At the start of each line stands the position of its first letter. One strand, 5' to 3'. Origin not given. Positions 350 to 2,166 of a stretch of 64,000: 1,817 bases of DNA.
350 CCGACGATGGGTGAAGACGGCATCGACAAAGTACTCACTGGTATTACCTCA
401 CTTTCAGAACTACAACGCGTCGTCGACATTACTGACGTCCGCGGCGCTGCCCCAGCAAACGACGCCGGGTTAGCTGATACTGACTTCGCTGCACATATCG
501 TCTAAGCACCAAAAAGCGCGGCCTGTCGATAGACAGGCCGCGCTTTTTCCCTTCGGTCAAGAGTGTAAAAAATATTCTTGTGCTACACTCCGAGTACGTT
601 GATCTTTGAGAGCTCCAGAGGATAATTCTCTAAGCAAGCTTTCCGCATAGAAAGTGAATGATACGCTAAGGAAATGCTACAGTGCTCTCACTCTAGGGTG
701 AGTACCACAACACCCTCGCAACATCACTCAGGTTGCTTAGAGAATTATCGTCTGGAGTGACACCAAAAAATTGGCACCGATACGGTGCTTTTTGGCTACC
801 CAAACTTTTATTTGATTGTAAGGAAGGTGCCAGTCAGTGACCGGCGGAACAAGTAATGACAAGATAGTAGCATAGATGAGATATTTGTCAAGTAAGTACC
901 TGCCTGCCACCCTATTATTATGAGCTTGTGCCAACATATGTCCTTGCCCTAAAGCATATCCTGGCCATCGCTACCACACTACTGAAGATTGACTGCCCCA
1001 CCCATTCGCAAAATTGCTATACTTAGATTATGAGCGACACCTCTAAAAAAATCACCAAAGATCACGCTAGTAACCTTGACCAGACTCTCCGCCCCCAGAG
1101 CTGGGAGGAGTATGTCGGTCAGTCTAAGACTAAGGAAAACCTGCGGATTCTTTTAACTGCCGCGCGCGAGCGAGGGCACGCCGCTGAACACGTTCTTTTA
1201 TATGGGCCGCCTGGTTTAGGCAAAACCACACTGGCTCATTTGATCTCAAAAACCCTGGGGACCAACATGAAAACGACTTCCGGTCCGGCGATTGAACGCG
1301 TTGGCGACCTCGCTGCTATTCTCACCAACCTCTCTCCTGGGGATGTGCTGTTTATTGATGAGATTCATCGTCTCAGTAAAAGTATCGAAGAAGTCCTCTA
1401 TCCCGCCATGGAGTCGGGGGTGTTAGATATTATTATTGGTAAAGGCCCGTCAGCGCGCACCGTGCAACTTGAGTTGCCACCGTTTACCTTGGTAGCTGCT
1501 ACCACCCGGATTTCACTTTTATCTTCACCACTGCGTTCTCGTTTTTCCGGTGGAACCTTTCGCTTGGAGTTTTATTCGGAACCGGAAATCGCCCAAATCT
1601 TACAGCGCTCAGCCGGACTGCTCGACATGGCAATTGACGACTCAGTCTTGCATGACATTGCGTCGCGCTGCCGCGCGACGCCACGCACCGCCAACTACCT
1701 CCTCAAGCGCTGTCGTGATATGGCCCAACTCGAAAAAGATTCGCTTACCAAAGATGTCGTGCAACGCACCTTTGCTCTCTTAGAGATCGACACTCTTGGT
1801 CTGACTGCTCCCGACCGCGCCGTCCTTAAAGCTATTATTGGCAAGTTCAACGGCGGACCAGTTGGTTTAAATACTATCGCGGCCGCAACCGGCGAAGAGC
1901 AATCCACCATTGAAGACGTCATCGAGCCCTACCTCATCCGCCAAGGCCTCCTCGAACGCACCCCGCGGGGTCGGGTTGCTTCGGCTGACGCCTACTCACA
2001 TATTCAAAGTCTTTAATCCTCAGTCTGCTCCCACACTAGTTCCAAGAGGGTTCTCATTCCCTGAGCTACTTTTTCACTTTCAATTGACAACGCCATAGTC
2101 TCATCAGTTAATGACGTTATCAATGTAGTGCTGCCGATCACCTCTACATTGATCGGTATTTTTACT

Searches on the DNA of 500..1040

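Call 69: search_rna_families(source=window, start=500, end=1040, threshold=evalue, max_evalue=1)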
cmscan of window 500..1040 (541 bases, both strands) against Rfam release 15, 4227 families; matches with E-value up to 1: 2.
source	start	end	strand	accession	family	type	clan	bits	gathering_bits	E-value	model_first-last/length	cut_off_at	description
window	504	585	-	RF00558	L20_leader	Cis-reg; leader;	-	25.5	58.7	0.0082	1-127/127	no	Ribosomal protein L20 leader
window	500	555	+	RF00558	L20_leader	Cis-reg; leader;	-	18.4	58.7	0.48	74-127/127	5'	Ribosomal protein L20 leader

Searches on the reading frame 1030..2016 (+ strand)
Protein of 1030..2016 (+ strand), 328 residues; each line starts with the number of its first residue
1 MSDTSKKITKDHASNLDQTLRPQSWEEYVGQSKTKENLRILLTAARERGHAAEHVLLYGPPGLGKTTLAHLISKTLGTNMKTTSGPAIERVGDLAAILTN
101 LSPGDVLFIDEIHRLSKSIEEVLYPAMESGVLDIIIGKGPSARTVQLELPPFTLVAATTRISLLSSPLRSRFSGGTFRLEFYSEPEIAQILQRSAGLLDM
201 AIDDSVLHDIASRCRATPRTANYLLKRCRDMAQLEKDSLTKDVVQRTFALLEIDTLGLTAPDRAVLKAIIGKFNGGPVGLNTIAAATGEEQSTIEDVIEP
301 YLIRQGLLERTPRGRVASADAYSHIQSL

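Call 6: find_encoding_contigs(protein=window:1030-2016:+, flank=8000, max_places=10)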
Protein window:1030-2016:+ (328 aa): 1 contig read that carries it; 1 place shown.
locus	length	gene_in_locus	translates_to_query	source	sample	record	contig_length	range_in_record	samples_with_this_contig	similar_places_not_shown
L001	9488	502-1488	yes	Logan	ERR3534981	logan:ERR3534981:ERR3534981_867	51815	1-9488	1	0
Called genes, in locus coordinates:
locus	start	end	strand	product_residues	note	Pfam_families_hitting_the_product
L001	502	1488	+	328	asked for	PF06068:TIP49 (weak), PF05496:RuvB_N, PF01078:Mg_chelatase (faint), PF13191:AAA_16 (faint), PF00004:AAA, PF07728:AAA_5, PF17864:AAA_lid_4, PF05491:WHD_RuvB, +1 more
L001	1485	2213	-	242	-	PF01978:TrmB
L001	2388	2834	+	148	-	-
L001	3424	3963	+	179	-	PF20772:TACO1_YebC_N, PF01709:Transcrip_reg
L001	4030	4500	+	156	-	PF02075:RuvC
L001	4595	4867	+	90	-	-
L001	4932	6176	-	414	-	PF00579:tRNA-synt_1b, PF22421:SYY_C-terminal, PF01479:S4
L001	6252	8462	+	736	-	PF00912:Transgly, PF00905:Transpeptidase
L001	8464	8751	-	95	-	-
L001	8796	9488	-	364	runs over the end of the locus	PF00712:DNA_pol3_beta, PF02767:DNA_pol3_beta_2, PF02768:DNA_pol3_beta_3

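Call 12: find_related_loci(query=window:1030-2016:+, collection=genome_contigs, flank=7000)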
Query window:1030-2016:+ (328 aa) in genome_contigs; peptide patterns used: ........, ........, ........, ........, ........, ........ (x = any residue, [..] = any of these).
600 stretches matched a pattern (row limit reached: there are more); 597 encode a relative of the query (tblastn E <= 1e-3); the best 80 are kept; 80 distinct loci.
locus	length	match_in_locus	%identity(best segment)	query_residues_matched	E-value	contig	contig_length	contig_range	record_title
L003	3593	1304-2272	82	6-328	0e+0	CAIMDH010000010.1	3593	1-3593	uncultured bacterium isolate ErkenSummer_bin-2863 genome assembly, contig: bin-2863:010/147, whole genome shotgun sequen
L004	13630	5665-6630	80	1-326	3e-176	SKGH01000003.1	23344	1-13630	MAG: Candidatus Kaiserbacteria bacterium isolate CSBr16_134 CSBr16-1475, whole genome shotgun sequence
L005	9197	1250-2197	70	10-325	2e-150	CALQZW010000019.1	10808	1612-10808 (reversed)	MAG: Candidatus Nomurabacteria bacterium isolate MiH-14oct19-129 genome assembly, contig: MiH-14oct19-C12970, whole geno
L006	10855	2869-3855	68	3-325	5e-150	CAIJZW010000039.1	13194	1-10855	uncultured bacterium isolate AlinenLipids_bin-4189 genome assembly, contig: bin-4189:39/84, whole genome shotgun sequenc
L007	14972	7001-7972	68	2-325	7e-150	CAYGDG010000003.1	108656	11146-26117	MAG TPA_asm: uncultured Candidatus Saccharibacteria bacterium isolate ERP113451_co1_245 genome assembly, contig: NODE_84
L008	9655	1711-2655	71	11-325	2e-149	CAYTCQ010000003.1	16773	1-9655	MAG TPA_asm: uncultured Candidatus Saccharibacteria bacterium isolate SRP135725_co1_32 genome assembly, contig: NODE_447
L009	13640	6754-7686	70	16-326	4e-149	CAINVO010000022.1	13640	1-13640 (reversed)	uncultured bacterium isolate C24_bin-2235 genome assembly, contig: bin-2235:22/45, whole genome shotgun sequence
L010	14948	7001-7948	69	9-325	3e-148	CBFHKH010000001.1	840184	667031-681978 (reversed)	MAG: Minisyncoccia bacterium isolate AGTU_16_bin_21_orig genome assembly, contig: AGTU_16_bin_21_orig_AGTU_16_c_00000000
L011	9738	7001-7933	68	16-326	7e-147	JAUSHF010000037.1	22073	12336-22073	MAG: bacterium isolate E14_metabat.bin.175 E14_k141_1316841, whole genome shotgun sequence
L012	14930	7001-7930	70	16-325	1e-146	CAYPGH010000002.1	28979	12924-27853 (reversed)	MAG TPA_asm: uncultured Candidatus Saccharibacteria bacterium isolate SRP050083_co2_53 genome assembly, contig: NODE_100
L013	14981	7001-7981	66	1-325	2e-146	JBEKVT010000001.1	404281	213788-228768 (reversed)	MAG: Minisyncoccia bacterium isolate SPRUCE 610 SPRUCE_610_1, whole genome shotgun sequence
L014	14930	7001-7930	68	16-325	3e-146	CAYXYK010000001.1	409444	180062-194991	MAG TPA_asm: uncultured Candidatus Saccharibacteria bacterium isolate SRP170004_co1_45 genome assembly, contig: NODE_16_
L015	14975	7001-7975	66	3-325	2e-142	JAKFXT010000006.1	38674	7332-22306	MAG: Patescibacteria group bacterium isolate ND4_Bin_14 ND4_0000041, whole genome shotgun sequence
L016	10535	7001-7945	67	12-326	1e-141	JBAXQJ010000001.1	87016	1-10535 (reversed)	MAG: bacterium isolate ELA554 MAG554_1, whole genome shotgun sequence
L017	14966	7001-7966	64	6-325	2e-136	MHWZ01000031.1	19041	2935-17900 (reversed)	MAG: Candidatus Zambryskibacteria bacterium RIFOXYD2_FULL_43_10 rifoxyd2_full_scaffold_409, whole genome shotgun sequenc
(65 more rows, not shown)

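Call 23: find_homologous_proteins(query=window:1030-2016:+, max_evalue=1e-100)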
Query window:1030-2016:+ (328 aa): 7920 proteins with E <= 1e-100 among 8000 candidates; the best 120 are listed.
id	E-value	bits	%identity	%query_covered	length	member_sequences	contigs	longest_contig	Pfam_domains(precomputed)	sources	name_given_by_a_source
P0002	1.4e-208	709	100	100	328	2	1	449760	PF06068.20,PF05491.20,PF17864.8,PF00004.36,PF05496.19,PF14532.13,PF07728.21,PF01078.28,PF13191.13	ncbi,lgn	-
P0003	3.7e-206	702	99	100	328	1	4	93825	PF06068.20,PF05491.20,PF17864.8,PF00004.36,PF05496.19,PF14532.13,PF07728.21,PF01078.28,PF13191.13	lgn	-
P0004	1.2e-191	654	92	100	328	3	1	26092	PF06068.20,PF05491.20,PF17864.8,PF00004.36,PF05496.19,PF07728.21,PF01078.28,PF13191.13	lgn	-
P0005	2.7e-189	646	91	100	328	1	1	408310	PF06068.20,PF05491.20,PF17864.8,PF00004.36,PF05496.19,PF07728.21,PF01078.28,PF13191.13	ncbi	-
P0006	3.0e-189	646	91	100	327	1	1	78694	PF06068.20,PF05491.20,PF17864.8,PF00004.36,PF05496.19,PF07728.21,PF01078.28,PF13191.13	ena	-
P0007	3.0e-185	633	88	100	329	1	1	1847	PF06068.20,PF05491.20,PF17864.8,PF00004.36,PF05496.19,PF07728.21,PF01078.28,PF13191.13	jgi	-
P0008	3.5e-185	633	90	100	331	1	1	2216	PF06068.20,PF05491.20,PF17864.8,PF00004.36,PF05496.19,PF07728.21,PF01078.28,PF13191.13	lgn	-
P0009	3.6e-185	633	89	100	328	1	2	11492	PF06068.20,PF05491.20,PF17864.8,PF00004.36,PF05496.19,PF07728.21,PF01078.28,PF13191.13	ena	-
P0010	8.3e-185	631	88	99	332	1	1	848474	PF06068.20,PF05491.20,PF17864.8,PF00004.36,PF05496.19,PF07728.21,PF01078.28,PF13191.13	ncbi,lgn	-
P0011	9.1e-185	631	88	100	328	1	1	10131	PF06068.20,PF05491.20,PF17864.8,PF00004.36,PF05496.19,PF14532.13,PF07728.21,PF01078.28,PF13191.13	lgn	-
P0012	7.2e-184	628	88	100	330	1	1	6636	PF06068.20,PF05491.20,PF17864.8,PF00004.36,PF05496.19,PF07728.21,PF01078.28,PF13191.13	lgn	-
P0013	9.4e-184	628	87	100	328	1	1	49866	PF06068.20,PF05491.20,PF17864.8,PF00004.36,PF13401.13,PF05496.19,PF07728.21,PF01078.28,PF13191.13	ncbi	-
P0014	9.6e-184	628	87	100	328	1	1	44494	PF06068.20,PF05491.20,PF17864.8,PF00004.36,PF13401.13,PF05496.19,PF07728.21,PF01078.28,PF13191.13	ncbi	-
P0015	1.0e-183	628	87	99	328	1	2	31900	PF06068.20,PF05491.20,PF17864.8,PF00004.36,PF05496.19,PF07728.21,PF01078.28,PF13191.13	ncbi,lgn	-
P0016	1.5e-183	627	87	99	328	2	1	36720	PF06068.20,PF05491.20,PF17864.8,PF00004.36,PF05496.19,PF07728.21,PF01078.28,PF13191.13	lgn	-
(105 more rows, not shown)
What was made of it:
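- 1030..2016 (+): Intact ruvB (328 aa). Closest homologues are 82-99% identical (calls 12, 23).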

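Call 25: find_encoding_contigs(protein=P0003, flank=5000, max_places=6)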
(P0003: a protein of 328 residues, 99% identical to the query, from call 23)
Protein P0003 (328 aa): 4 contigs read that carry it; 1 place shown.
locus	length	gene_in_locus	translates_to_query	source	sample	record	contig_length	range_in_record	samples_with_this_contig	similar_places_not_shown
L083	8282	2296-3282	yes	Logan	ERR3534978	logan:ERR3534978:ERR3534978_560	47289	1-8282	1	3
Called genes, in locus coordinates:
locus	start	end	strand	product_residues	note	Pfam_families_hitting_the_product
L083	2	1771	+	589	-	?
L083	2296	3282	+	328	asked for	PF06068:TIP49 (weak), PF05496:RuvB_N, PF01078:Mg_chelatase (faint), PF13191:AAA_16 (faint), PF00004:AAA, PF07728:AAA_5, PF17864:AAA_lid_4, PF05491:WHD_RuvB, +1 more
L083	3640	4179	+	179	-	PF20772:TACO1_YebC_N, PF01709:Transcrip_reg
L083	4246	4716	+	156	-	PF02075:RuvC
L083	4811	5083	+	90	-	-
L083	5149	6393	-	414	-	PF00579:tRNA-synt_1b, PF22421:SYY_C-terminal, PF01479:S4 (weak)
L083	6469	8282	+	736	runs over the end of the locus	PF00912:Transgly, PF00905:Transpeptidase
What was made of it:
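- Sister strain L083 lacks the segment (call 25).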

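Call 26: find_encoding_contigs(protein=P0004, flank=5000, max_places=4)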
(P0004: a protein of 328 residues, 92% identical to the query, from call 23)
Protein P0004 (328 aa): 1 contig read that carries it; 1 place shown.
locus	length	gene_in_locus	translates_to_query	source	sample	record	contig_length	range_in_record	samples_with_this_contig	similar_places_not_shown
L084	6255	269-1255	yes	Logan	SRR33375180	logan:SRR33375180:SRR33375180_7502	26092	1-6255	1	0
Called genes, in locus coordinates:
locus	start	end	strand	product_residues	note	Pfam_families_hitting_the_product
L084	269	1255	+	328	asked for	PF05496:RuvB_N, PF06068:TIP49 (weak), PF01078:Mg_chelatase (faint), PF13191:AAA_16 (faint), PF00004:AAA, PF07728:AAA_5, PF17864:AAA_lid_4, PF05491:WHD_RuvB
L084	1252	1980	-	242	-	PF01978:TrmB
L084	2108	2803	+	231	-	-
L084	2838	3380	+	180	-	PF20772:TACO1_YebC_N, PF01709:Transcrip_reg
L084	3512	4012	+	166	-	PF00293:NUDIX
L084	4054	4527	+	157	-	PF02075:RuvC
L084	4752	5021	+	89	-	-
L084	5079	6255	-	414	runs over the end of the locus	PF00579:tRNA-synt_1b, PF22421:SYY_C-terminal, PF01479:S4 (weak)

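Call 27: find_encoding_contigs(protein=P0005, flank=5000, max_places=4)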
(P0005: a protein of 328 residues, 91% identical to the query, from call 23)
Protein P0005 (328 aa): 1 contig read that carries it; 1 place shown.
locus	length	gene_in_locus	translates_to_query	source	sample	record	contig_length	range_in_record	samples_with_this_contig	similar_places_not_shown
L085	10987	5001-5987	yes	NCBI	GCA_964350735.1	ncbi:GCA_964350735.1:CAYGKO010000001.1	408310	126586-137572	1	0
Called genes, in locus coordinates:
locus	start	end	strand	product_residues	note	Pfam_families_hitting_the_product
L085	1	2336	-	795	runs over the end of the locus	PF02739:5_3_exonuc_N, PF01367:5_3_exonuc, PF00476:DNA_pol_A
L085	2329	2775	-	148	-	PF02367:TsaE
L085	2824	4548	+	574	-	PF00437:T2SSE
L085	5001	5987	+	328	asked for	PF06068:TIP49 (weak), PF05496:RuvB_N, PF01078:Mg_chelatase (faint), PF13191:AAA_16 (faint), PF00004:AAA, PF07728:AAA_5, PF17864:AAA_lid_4, PF05491:WHD_RuvB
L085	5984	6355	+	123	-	-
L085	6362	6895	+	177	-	PF20772:TACO1_YebC_N, PF01709:Transcrip_reg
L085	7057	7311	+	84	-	-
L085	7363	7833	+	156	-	PF02075:RuvC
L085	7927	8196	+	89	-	-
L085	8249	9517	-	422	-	PF00579:tRNA-synt_1b, PF22421:SYY_C-terminal, PF01479:S4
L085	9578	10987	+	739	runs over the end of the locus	PF00912:Transgly, PF00905:Transpeptidase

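Call 31: list_cluster_members(proteins=[P0002, P0003, P0004, P0006, P0009, P0010, P0011, P0013])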
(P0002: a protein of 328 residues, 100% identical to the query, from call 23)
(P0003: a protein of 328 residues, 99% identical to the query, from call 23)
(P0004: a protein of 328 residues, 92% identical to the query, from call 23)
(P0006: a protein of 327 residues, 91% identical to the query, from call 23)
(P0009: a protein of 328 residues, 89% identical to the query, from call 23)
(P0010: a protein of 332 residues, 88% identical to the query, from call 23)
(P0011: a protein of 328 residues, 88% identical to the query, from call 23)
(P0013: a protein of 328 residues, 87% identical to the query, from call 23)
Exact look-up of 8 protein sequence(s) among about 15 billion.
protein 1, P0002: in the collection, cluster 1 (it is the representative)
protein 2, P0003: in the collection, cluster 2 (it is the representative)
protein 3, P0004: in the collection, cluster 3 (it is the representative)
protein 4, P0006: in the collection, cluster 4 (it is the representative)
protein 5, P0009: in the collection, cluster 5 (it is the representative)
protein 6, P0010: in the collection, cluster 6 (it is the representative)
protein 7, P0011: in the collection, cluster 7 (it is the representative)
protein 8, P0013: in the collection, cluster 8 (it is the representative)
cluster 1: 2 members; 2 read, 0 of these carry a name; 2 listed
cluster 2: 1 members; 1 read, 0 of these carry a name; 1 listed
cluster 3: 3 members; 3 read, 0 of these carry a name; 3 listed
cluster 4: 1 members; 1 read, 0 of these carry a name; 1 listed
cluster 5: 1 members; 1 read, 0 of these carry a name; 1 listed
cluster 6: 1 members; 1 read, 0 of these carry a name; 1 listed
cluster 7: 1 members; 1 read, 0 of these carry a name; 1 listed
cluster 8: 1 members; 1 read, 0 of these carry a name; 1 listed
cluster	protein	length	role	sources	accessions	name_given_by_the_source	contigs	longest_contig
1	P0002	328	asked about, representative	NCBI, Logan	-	-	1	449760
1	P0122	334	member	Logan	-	-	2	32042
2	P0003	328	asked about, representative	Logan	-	-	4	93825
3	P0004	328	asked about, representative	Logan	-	-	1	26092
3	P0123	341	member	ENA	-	-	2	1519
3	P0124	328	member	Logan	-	-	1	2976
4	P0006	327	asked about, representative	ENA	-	-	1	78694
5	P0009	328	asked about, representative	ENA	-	-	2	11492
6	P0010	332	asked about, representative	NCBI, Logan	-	-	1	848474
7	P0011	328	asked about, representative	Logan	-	-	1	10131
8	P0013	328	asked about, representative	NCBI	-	-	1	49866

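Call 35: find_encoding_contigs(protein=P0122, flank=4000, max_places=4)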
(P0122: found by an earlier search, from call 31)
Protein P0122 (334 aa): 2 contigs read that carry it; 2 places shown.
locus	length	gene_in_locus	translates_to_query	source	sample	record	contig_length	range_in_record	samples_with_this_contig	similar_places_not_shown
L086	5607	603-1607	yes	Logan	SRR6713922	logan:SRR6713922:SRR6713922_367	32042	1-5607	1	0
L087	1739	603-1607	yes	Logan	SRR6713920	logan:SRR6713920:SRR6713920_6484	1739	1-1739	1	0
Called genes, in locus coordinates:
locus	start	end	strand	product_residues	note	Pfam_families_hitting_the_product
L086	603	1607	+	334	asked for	PF06068:TIP49 (weak), PF05496:RuvB_N, PF01078:Mg_chelatase (faint), PF13191:AAA_16 (faint), PF00004:AAA, PF07728:AAA_5, PF17864:AAA_lid_4, PF05491:WHD_RuvB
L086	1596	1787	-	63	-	-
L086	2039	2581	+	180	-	PF20772:TACO1_YebC_N, PF01709:Transcrip_reg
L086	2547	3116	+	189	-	PF02075:RuvC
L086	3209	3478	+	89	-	-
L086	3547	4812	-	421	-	PF00579:tRNA-synt_1b, PF22421:SYY_C-terminal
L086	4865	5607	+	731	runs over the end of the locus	PF00912:Transgly, PF00905:Transpeptidase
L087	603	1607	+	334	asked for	PF06068:TIP49 (weak), PF05496:RuvB_N, PF01078:Mg_chelatase (faint), PF13191:AAA_16 (faint), PF00004:AAA, PF07728:AAA_5, PF17864:AAA_lid_4, PF05491:WHD_RuvB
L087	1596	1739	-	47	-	?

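Call 46: find_related_loci(query=window:1030-2016:+, collection=metagenome_contigs, flank=5000)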
Query window:1030-2016:+ (328 aa) in metagenome_contigs; peptide patterns used: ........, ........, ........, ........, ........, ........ (x = any residue, [..] = any of these).
600 stretches matched a pattern (row limit reached: there are more); 598 encode a relative of the query (tblastn E <= 1e-3); the best 80 are kept; 80 distinct loci.
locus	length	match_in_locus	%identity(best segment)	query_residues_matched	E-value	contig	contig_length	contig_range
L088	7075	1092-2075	83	1-328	0e+0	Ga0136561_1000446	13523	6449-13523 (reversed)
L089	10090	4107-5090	82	1-328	2e-180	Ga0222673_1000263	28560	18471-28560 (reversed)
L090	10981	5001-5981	69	1-325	3e-150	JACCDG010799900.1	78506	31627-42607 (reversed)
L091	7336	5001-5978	68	1-325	1e-149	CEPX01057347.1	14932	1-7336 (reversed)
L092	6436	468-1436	69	1-325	2e-149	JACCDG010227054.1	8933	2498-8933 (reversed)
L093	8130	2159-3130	67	1-325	2e-148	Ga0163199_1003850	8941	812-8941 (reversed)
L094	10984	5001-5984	67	1-325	1e-144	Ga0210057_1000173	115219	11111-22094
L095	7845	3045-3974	68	16-325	1e-144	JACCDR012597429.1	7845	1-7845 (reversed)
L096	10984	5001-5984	81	1-325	1e-177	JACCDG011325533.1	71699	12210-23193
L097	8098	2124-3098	66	4-324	1e-141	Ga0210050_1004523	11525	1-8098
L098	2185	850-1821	64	1-326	9e-151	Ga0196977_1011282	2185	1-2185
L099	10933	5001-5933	66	16-325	6e-140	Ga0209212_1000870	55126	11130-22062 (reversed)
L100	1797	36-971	66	15-325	1e-150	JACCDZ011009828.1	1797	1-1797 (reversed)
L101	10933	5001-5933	66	16-326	7e-139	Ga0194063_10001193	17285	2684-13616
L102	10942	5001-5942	66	16-325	2e-138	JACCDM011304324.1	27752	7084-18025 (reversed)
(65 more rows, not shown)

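Call 55: search_protein_families(library=pfam, proteins=[L083:3368-3568:-, L086:1596-1787:-, L085:5984-6355:+], max_evalue=0.01)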
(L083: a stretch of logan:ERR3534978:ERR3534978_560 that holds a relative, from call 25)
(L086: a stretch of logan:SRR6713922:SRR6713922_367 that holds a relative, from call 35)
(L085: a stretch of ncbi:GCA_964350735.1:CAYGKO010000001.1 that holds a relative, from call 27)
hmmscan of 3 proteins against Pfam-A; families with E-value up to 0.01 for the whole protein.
L083:3368-3568:- (66 aa): 0 families

L086:1596-1787:- (63 aa): 0 families

L085:5984-6355:+ (123 aa): 0 families

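Call 61: search_protein_families(library=phrogs, proteins=[L083:3368-3568:-], max_evalue=0.01)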
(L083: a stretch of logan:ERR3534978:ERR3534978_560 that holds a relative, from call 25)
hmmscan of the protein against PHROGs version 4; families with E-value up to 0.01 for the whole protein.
L083:3368-3568:- (66 aa): 0 families

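Call 64: find_encoding_contigs(protein=P0006, flank=4000, max_places=3)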
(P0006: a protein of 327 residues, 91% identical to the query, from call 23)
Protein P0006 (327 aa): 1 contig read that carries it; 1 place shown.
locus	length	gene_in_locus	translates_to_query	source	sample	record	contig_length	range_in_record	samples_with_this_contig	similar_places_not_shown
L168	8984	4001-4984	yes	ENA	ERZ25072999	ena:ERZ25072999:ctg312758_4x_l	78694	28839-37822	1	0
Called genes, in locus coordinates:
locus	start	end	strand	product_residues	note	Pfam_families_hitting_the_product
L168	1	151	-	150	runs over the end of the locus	PF00111:Fer2 (weak), PF01799:Fer2_2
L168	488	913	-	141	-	-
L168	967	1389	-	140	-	-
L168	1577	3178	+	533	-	PF00437:T2SSE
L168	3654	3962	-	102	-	-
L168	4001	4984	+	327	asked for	PF06068:TIP49 (weak), PF05496:RuvB_N, PF01078:Mg_chelatase (faint), PF13191:AAA_16 (faint), PF00004:AAA, PF07728:AAA_5, PF17864:AAA_lid_4, PF05491:WHD_RuvB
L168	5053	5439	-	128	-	-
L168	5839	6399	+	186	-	PF13489:Methyltransf_23, PF08241:Methyltransf_11, PF08242:Methyltransf_12, PF13649:Methyltransf_25, PF01209:Ubie_methyltran (weak), PF13847:Methyltransf_31 (weak)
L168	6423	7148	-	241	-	PF01978:TrmB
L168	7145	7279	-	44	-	-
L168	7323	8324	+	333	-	PF04392:ABC_sub_bind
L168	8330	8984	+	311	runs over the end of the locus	PF02653:BPD_transp_2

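Call 65: find_encoding_contigs(protein=P0013, flank=4000, max_places=3)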
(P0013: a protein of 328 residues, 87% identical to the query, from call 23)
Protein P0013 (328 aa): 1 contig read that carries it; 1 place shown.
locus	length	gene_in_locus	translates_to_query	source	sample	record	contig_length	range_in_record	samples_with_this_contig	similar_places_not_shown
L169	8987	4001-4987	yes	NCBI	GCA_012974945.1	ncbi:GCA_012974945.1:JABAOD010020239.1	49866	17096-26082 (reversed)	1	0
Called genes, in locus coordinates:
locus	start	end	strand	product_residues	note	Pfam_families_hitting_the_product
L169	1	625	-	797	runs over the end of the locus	PF02739:5_3_exonuc_N, PF01367:5_3_exonuc, PF00476:DNA_pol_A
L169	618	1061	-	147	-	PF02367:TsaE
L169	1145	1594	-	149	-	-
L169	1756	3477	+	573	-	PF05157:MshEN (weak), PF00437:T2SSE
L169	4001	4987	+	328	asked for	PF05496:RuvB_N, PF06068:TIP49 (weak), PF01078:Mg_chelatase (faint), PF13191:AAA_16 (weak), PF00004:AAA, PF07728:AAA_5, PF17864:AAA_lid_4, PF05491:WHD_RuvB, +1 more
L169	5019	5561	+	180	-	PF20772:TACO1_YebC_N, PF01709:Transcrip_reg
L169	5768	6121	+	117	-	PF02075:RuvC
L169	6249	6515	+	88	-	-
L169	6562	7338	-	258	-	PF00579:tRNA-synt_1b, PF22421:SYY_C-terminal, PF01479:S4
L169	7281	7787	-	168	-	-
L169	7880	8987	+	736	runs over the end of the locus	PF00912:Transgly, PF00905:Transpeptidase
